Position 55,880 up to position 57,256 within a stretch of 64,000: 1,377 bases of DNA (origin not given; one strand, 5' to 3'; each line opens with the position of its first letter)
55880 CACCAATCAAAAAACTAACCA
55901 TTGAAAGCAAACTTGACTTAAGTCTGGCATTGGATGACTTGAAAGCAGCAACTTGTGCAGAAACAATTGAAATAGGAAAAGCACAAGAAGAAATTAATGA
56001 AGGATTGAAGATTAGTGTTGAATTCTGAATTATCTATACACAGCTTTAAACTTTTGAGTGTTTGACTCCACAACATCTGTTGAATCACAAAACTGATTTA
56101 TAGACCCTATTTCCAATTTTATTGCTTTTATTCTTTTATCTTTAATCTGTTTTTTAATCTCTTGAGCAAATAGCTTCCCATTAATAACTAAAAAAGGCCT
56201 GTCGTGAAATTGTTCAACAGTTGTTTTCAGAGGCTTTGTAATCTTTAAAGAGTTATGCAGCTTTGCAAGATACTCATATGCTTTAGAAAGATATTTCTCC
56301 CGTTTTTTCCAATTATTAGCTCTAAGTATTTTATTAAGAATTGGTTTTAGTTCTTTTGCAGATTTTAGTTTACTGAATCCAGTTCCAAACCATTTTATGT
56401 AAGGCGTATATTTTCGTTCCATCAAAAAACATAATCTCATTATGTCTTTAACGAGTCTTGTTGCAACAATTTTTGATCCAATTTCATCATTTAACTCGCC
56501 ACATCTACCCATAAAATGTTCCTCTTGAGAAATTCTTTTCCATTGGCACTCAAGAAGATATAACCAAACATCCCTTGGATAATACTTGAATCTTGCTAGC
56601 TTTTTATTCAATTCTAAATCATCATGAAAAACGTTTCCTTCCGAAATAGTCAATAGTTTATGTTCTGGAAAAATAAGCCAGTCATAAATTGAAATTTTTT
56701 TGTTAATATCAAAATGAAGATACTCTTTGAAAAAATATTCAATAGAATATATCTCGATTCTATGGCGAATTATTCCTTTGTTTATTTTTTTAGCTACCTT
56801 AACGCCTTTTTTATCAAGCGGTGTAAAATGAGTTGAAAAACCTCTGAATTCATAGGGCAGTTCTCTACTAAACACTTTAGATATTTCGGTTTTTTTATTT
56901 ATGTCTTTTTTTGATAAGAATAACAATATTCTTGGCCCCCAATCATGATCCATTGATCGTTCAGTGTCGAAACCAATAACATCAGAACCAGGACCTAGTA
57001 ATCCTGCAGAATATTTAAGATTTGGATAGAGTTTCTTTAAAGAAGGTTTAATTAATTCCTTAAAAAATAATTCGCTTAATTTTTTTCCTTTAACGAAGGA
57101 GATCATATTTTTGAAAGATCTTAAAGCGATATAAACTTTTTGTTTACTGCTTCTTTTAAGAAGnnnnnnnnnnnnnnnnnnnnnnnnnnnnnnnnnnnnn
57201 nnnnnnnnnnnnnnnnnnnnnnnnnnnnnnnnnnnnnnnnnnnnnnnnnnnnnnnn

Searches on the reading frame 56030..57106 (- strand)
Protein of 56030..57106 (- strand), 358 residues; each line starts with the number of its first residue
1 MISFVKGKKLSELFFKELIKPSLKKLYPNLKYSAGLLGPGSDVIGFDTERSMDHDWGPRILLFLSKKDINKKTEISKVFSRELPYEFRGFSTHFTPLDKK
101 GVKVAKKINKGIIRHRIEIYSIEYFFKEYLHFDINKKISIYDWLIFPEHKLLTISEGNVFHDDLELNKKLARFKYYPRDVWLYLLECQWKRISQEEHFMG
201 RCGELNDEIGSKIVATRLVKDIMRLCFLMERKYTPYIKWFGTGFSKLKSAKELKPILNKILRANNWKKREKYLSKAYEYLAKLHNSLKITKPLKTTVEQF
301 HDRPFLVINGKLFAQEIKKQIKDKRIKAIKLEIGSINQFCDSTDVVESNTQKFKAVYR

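Call 6: search_protein_families(library=pfam, proteins=[window:56030-57106:-])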
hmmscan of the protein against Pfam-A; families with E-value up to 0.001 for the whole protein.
window:56030-57106:- (358 aa): 1 family
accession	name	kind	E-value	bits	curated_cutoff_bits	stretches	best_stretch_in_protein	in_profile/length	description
PF13228.11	DUF4037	-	3.3e-30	105.2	22.1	1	143-240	1-101/101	Domain of unknown function (DUF4037)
